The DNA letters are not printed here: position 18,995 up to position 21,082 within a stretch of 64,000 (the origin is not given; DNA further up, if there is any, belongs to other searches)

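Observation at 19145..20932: Beta-phosphoglucomutase fused in-frame to the MalK-type ABC transporter ATPase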

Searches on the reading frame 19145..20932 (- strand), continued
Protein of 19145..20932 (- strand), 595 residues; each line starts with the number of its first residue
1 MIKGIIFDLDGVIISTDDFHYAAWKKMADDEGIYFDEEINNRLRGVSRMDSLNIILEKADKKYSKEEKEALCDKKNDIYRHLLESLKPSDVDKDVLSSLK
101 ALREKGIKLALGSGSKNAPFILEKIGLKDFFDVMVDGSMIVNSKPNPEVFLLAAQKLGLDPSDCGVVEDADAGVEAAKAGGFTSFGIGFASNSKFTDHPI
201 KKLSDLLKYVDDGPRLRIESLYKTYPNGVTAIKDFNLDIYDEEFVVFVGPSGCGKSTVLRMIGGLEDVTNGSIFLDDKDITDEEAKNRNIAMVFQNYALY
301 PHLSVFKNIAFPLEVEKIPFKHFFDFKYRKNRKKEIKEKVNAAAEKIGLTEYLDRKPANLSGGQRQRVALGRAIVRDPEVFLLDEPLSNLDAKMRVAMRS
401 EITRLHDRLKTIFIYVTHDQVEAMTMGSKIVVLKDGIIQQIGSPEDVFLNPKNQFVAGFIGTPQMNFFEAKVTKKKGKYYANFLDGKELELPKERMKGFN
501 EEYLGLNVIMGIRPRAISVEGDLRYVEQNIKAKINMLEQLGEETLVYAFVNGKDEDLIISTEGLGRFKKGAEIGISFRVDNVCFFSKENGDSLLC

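Call 9: search_solved_structures(query=window:19145-20932:-, max_evalue=1e-20, show_alignments=0)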
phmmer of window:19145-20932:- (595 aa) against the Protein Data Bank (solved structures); distinct sequences matched with E-value up to 1e-20: 228 (the best 60 are shown).
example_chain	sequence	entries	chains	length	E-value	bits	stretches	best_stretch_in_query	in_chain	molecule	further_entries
7x0q_A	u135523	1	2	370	1.2e-111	377.3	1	216-590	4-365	ABC transporter related protein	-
6yir_A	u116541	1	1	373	5.9e-107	361.8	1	215-588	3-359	Oligosaccharides import ATP-binding protein MsmX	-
1g29_1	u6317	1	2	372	2.9e-93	316.6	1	217-592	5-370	MALTOSE TRANSPORT PROTEIN MALK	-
4tqu_S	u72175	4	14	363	1.7e-92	314.1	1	217-587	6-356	AlgS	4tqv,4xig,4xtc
2d62_A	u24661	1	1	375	7e-92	312.1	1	219-589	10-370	multiple sugar-binding transport ATP-binding protein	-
1vci_A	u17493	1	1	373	5.1e-91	309.2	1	216-589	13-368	sugar-binding transport ATP-binding protein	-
1v43_A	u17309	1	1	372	5.1e-91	309.2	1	216-589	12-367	sugar-binding transport ATP-binding protein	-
8ja7_C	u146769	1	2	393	7.2e-89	302.1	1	218-548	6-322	Trehalose import ATP-binding protein SugC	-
7cad_C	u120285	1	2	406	9.5e-87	295.1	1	219-552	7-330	ABC transporter, ATP-binding protein SugC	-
7cae_C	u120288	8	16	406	2.5e-86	293.7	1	219-552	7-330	ABC transporter, ATP-binding protein SugC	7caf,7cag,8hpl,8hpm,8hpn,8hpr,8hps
9bcr_C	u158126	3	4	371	3.8e-86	293.1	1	222-590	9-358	Maltose/maltodextrin import ATP-binding protein MalK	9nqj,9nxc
9bcr_D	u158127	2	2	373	3.8e-86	293.1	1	222-590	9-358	Maltose/maltodextrin import ATP-binding protein MalK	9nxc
1q1b_A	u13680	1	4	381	4.1e-86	293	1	222-590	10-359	Maltose/maltodextrin transport ATP-binding protein malK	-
1q12_A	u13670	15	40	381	4.1e-86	293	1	222-590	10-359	Maltose/maltodextrin transport ATP-binding protein malK | Maltose/maltodextrin import ATP-binding protein malK | Fused maltose transport subunit, ATP-binding co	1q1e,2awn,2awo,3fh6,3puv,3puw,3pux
2r6g_A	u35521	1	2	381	1.1e-85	291.6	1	222-590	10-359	Maltose/maltodextrin import ATP-binding protein malK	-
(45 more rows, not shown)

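Call 15: find_related_loci(query=window:19145-20932:-, collection=genome_contigs, flank=10000)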
Query window:19145-20932:- (595 aa) in genome_contigs; peptide patterns used: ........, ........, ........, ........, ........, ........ (x = any residue, [..] = any of these).
88 stretches matched a pattern; 43 encode a relative of the query (tblastn E <= 1e-3); 43 distinct loci.
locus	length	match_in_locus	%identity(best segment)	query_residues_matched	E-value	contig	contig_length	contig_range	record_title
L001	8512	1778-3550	89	1-591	0e+0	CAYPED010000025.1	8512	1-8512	MAG TPA_asm: uncultured Staphylococcaceae bacterium isolate binchicken_co323_37 genome assembly, contig: NODE_9545_lengt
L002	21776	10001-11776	85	1-592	0e+0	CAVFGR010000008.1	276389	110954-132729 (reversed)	bacterium isolate H07626-L1_cleanbin_000021 genome assembly, contig: Spades_H07626-L1_contig_4, whole genome shotgun seq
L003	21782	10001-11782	83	1-594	0e+0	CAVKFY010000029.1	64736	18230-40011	Alistipes communis isolate H07683-L1_cleanbin_000069 genome assembly, contig: Spades_H07683-L1_contig_177, whole genome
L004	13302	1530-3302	81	1-591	0e+0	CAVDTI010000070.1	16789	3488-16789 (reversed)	Faecalibacterium prausnitzii isolate H07667-L1_cleanbin_000075 genome assembly, contig: Spades_H07667-L1_contig_2998, wh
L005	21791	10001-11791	74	1-594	0e+0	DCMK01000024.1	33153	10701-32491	MAG TPA_asm: Bacillales bacterium UBA1624 UBA1624_contig_1490, whole genome shotgun sequence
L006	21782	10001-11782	74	1-594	0e+0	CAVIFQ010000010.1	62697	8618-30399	Roseburia hominis isolate H07682-L1_cleanbin_000019 genome assembly, contig: Spades_H07682-L1_contig_251, whole genome s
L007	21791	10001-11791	73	1-594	0e+0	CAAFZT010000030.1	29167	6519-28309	MAG TPA_asm: Bacilli bacterium, isolate HGM10921, WGS project CAAFZT010000000 data, contig: SRS475990_118_k119_156209, w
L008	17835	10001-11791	73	1-594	0e+0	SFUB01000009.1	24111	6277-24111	MAG: bacterium isolate W1P33.029 Contig649, whole genome shotgun sequence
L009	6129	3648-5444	73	1-594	0e+0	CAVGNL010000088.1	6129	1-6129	Prevotella sp. CAG:755 isolate H07668-L1_cleanbin_000056 genome assembly, contig: Spades_H07668-L1_contig_6464, whole ge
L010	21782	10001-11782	82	1-594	0e+0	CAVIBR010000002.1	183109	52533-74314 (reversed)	Bacteroides uniformis isolate H07682-L1_cleanbin_000028 genome assembly, contig: Spades_H07682-L1_contig_6, whole genome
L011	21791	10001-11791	74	1-594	0e+0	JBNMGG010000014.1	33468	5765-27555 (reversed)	MAG: Candidatus Enteromonas sp. isolate CM_BacEnt99.154 k141_86944_length_33468_cov_13.9939, whole genome shotgun sequen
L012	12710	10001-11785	66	1-594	0e+0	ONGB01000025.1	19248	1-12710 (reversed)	uncultured Erysipelotrichaceae bacterium isolate RUG275 genome assembly, contig: scaffold_2199, whole genome shotgun seq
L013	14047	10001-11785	57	1-594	0e+0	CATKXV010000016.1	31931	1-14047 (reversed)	MAG TPA_asm: uncultured Anaeroplasmataceae bacterium isolate MGG03682_1680015466 genome assembly, contig: ERR2844016_298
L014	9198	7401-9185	66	1-594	0e+0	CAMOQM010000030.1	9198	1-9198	MAG: uncultured Bacillales bacterium isolate SRR873606_bin.8_metaWRAP_v1.3_MAG genome assembly, contig: NODE_19360_lengt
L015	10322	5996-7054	52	216-577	1e-113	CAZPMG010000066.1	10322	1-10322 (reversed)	MAG TPA_asm: uncultured Clostridia bacterium isolate binchicken_co173_366 genome assembly, contig: NODE_21794_length_103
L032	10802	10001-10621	57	1-207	2e-70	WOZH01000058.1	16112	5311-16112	MAG: Acholeplasmataceae bacterium isolate WOFB19 NODE_1429_length_16112_cov_9.623404, whole genome shotgun sequence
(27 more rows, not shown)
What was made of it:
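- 14 species-level genomes carry it (call 15).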

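Call 21: search_protein_representatives(protein=window:19145-20932:-)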
Query: 595 residues. Proteins with E-value up to 0.001 (for the whole library): 594552; up to 1e-10: 226647; up to 1e-30: 23880. The best 150 are listed.
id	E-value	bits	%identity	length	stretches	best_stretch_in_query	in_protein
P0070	1.2e-238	809.9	62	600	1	1-594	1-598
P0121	1.7e-153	528.7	52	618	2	1-476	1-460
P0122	2.1e-131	455.8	61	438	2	218-505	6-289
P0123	1.4e-114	400.2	45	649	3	216-587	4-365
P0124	1.1e-113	397.3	53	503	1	216-594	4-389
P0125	1.5e-112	393.6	56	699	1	215-594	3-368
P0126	1.7e-112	393.4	55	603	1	216-593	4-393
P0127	3.4e-110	385.7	56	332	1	261-594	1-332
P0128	2.3e-109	383.0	55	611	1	216-593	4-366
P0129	6.6e-109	381.5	53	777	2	332-592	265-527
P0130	9.6e-109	381.0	53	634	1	217-594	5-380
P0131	2.4e-108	379.6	46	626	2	217-592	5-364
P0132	4.2e-108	378.9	56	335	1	1-320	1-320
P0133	7.7e-108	378.0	54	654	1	216-588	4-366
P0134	5.4e-107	375.2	52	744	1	216-585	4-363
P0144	7.1e-105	368.2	56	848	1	216-555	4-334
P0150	9.0e-104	364.6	52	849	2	215-559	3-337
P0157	9.9e-103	361.1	54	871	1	216-586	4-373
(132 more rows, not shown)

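Call 22: search_protein_families(library=pfam, proteins=[P0121, P0123, P0125, P0126, P0128, P0129, P0134, P0144, P0150, P0157], max_evalue=0.00001)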
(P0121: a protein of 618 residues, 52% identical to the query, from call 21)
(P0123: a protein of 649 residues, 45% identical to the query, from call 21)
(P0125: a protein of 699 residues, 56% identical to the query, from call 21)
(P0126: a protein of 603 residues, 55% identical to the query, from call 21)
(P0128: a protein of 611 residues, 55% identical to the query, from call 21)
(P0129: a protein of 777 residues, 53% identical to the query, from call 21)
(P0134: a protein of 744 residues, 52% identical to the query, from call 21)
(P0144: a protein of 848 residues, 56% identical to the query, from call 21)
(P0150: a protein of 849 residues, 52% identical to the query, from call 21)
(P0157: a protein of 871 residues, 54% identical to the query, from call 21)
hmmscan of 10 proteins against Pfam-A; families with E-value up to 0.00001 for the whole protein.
P0121 (618 aa): 8 families
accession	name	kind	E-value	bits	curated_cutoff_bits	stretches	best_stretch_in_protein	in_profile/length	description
PF00005.33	ABC_tran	-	1.1e-30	107.5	25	1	230-371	2-136/137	ABC transporter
PF13419.12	HAD_2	-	5.8e-25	88.9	23.8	1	5-179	1-170/178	Haloacid dehalogenase-like hydrolase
PF00702.32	Hydrolase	-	3.9e-23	83.3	26.4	1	2-178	1-188/191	haloacid dehalogenase-like hydrolase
PF08402.16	TOBE_2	-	1.3e-09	38.5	21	1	534-609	2-76/76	TOBE domain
PF03459.23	TOBE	-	3.1e-07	30.9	22.3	1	553-608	4-64/64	TOBE domain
PF17912.7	OB_MalK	-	5.4e-07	30.8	27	0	445-461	1-17/53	MalK OB fold domain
PF02463.25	SMC_N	-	8.7e-07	29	40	1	238-417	23-214/220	RecF/RecN/SMC N terminal domain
PF03215.21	Rad17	-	3e-06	27.7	23.8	1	228-307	34-113/186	Rad17 P-loop domain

P0123 (649 aa): 3 families
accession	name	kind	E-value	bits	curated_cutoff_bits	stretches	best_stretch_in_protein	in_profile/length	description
PF00005.33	ABC_tran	-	4.1e-33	115.3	25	1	21-162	2-136/137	ABC transporter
PF17912.7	OB_MalK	-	2e-21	77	27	1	236-293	1-53/53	MalK OB fold domain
PF08402.16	TOBE_2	-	4.3e-11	43.2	21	1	287-363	2-76/76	TOBE domain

P0125 (699 aa): 4 families
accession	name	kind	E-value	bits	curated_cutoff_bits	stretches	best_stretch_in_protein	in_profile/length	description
PF00005.33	ABC_tran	-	4.6e-34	118.4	25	1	21-162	2-136/137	ABC transporter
PF17912.7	OB_MalK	-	1.6e-11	45.4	27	1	236-296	1-53/53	MalK OB fold domain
PF08402.16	TOBE_2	-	2.3e-09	37.7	21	1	290-359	2-76/76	TOBE domain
PF02463.25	SMC_N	-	6.1e-06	26.3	40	0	29-205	23-209/220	RecF/RecN/SMC N terminal domain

P0126 (603 aa): 3 families
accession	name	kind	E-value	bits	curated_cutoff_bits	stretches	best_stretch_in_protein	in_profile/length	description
PF00005.33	ABC_tran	-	8.3e-31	107.8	25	1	21-193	2-136/137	ABC transporter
PF17912.7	OB_MalK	-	3e-08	34.8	27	1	267-322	1-53/53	MalK OB fold domain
PF08402.16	TOBE_2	-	6.4e-08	33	21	1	315-385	1-76/76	TOBE domain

P0128 (611 aa): 3 families
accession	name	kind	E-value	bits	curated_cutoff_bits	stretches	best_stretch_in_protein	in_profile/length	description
PF00005.33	ABC_tran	-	5.3e-32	111.7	25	1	21-162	2-136/137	ABC transporter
PF17912.7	OB_MalK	-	1e-06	29.9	27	0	236-292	1-53/53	MalK OB fold domain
PF13304.12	AAA_21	-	1.2e-06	29.2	27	0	133-195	236-300/304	AAA domain, putative AbiEii toxin, Type IV TA system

P0129 (777 aa): 3 families
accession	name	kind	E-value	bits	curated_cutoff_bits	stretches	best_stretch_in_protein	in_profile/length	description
PF00005.33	ABC_tran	-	2.7e-30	106.2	25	2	21-111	2-80/137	ABC transporter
PF17912.7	OB_MalK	-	2.2e-12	48.1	27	1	394-450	1-53/53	MalK OB fold domain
PF02463.25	SMC_N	-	1.9e-06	27.9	40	0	257-367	101-215/220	RecF/RecN/SMC N terminal domain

P0134 (744 aa): 3 families
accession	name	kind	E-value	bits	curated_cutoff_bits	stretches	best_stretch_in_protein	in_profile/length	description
PF00005.33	ABC_tran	-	2.9e-33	115.8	25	1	21-162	2-136/137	ABC transporter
PF17912.7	OB_MalK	-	1.8e-13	51.6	27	1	236-293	1-53/53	MalK OB fold domain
PF08402.16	TOBE_2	-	7.6e-12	45.6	21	1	286-363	1-76/76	TOBE domain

P0144 (848 aa): 3 families
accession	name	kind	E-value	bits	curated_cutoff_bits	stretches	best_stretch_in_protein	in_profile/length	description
PF00005.33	ABC_tran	-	2.7e-31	109.5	25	1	21-162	2-136/137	ABC transporter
PF17912.7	OB_MalK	-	6e-07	30.7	27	0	236-295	1-53/53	MalK OB fold domain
PF13304.12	AAA_21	-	4.4e-06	27.4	27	0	135-195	238-300/304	AAA domain, putative AbiEii toxin, Type IV TA system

P0150 (849 aa): 1 family
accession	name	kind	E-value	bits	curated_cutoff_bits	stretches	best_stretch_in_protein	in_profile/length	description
PF00005.33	ABC_tran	-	8.5e-35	120.8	25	1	20-162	1-136/137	ABC transporter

P0157 (871 aa): 2 families
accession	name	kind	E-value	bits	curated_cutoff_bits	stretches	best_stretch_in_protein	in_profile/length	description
PF00005.33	ABC_tran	-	5.3e-32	111.7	25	1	21-162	2-136/137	ABC transporter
PF17912.7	OB_MalK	-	2.7e-09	38.2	27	1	236-295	1-53/53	MalK OB fold domain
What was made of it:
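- Tried and rejected: Proteins of 600-870 aa in the exhaustive search have Pfam-less C-terminal extensions and no HAD domain (call 22).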

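Call 41: find_encoding_contigs(protein=P0104, flank=10000, max_places=3)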
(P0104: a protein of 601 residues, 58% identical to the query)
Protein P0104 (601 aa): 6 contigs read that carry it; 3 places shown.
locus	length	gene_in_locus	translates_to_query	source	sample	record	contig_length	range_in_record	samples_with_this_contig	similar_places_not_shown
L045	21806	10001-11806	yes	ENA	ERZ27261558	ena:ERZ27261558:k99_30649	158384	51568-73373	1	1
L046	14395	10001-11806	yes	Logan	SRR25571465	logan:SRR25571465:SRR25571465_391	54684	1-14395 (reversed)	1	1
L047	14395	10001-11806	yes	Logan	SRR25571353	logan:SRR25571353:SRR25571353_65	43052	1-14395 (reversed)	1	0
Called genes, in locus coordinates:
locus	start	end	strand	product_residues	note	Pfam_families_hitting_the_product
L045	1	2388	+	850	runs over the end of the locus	-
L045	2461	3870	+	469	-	-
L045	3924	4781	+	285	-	PF00528:BPD_transp_1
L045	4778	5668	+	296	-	PF00528:BPD_transp_1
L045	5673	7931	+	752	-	PF03636:Glyco_hydro_65N, PF03632:Glyco_hydro_65m, PF03633:Glyco_hydro_65C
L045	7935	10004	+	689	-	PF03636:Glyco_hydro_65N, PF03632:Glyco_hydro_65m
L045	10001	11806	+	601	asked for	PF00702:Hydrolase, PF13419:HAD_2, PF02463:SMC_N (weak), PF00005:ABC_tran, PF17912:OB_MalK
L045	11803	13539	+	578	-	PF00295:Glyco_hydro_28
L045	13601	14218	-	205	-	PF02525:Flavodoxin_2, PF03358:FMN_red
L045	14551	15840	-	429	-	PF00919:UPF0004, PF04055:Radical_SAM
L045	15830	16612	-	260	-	-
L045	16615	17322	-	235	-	PF20260:PUA_4 (weak), PF04452:Methyltrans_RNA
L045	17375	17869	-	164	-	PF13302:Acetyltransf_3, PF00583:Acetyltransf_1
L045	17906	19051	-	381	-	PF02540:NAD_synthase (weak), PF02568:ThiI (faint), PF03054:tRNA_Me_trans, PF20259:tRNA_Me_trans_M, PF20258:tRNA_Me_trans_C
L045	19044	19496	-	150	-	PF02580:Tyr_Deacylase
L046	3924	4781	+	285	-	PF00528:BPD_transp_1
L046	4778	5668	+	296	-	PF00528:BPD_transp_1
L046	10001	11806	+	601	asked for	PF00702:Hydrolase, PF13419:HAD_2, PF02463:SMC_N (weak), PF00005:ABC_tran, PF17912:OB_MalK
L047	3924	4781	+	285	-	PF00528:BPD_transp_1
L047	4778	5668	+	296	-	PF00528:BPD_transp_1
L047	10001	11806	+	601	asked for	PF00702:Hydrolase, PF13419:HAD_2, PF02463:SMC_N (weak), PF00005:ABC_tran, PF17912:OB_MalK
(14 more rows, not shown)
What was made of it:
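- Identical fused genes were recovered from ENA and separate Logan assemblies (call 41).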

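Call 42: predict_structure(alignment_id=A2)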
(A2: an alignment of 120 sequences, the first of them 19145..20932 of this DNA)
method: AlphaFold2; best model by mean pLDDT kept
length: 595 residues; sequences in the alignment: 120
mean_pLDDT: 91.3   pTM: 0.76
mean pLDDT of the five models: 91.3, 90.9, 90.5, 88.6, 88.1
residues with pLDDT >= 90: 405; 70-90: 183; 50-70: 7; < 50: 0
segments of 3 or more residues with pLDDT < 50: none
pLDDT, mean of each block of 10 residues (from residue 1): 93 90 93 89 79 90 92 92 94 95 94 93 95 95 93 98 95 94 93 89 88 88 93 95 94 91 94 94 88 76 91 81 82 89 90 91 86 89 86 84 86 92 92 96 95 95 92 96 92 95 97 96 93 93 92 93 88 96 96 92
secondary structure, 60 per line:
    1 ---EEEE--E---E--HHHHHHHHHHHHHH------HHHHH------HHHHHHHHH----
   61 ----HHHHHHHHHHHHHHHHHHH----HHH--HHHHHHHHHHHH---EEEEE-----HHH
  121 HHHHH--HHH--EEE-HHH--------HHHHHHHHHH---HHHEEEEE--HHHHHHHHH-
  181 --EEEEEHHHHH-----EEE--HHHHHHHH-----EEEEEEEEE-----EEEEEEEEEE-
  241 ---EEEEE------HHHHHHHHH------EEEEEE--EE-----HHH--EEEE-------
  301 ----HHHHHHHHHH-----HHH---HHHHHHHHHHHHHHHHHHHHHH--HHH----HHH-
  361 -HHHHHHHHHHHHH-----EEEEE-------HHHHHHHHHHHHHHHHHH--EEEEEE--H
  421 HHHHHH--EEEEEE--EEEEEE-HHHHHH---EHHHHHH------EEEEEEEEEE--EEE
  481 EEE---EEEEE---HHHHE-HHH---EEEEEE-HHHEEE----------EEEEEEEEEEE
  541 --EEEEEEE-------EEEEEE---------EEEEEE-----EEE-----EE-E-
elements in order: E4-7 H17-30 H37-41 H48-56 H65-83 H93-104 E108-112 H118-125 E133-135 H148-157 E164-168 H171-179 E183-187 H188-192 E198-200 H203-210 E216-224 E230-239 E244-248 H255-263 E270-275 E290-293 H305-314 H326-347 H362-374 E380-384 H392-409 E412-417 H420-426 E429-434 E437-442 H444-449 H454-459 E466-475 E478-483 E487-491 H495-498 E507-512 E517-519 E530-540 E543-549 E557-562 E572-577 E583-585
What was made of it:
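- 20288..20302 (-): Junction, aa 211-215 (DDGPR): a short linker in the position of the former intergenic spacer. AF2 places helix 203-210, then strand 216-224, with pLDDT about 88 (call 42).
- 19148..19552 (-): C-terminal MalK-type regulatory (OB/TOBE-like) domain, aa 461-595. AF2 gives a beta-rich fold with pLDDT above 90 (call 42).
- AF2 gives mean pLDDT 91, pTM 0.76 and a confidently modelled junction (call 42). The linker is very short and confidently modelled, and pTM is 0.76 for a three-domain chain (call 42).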
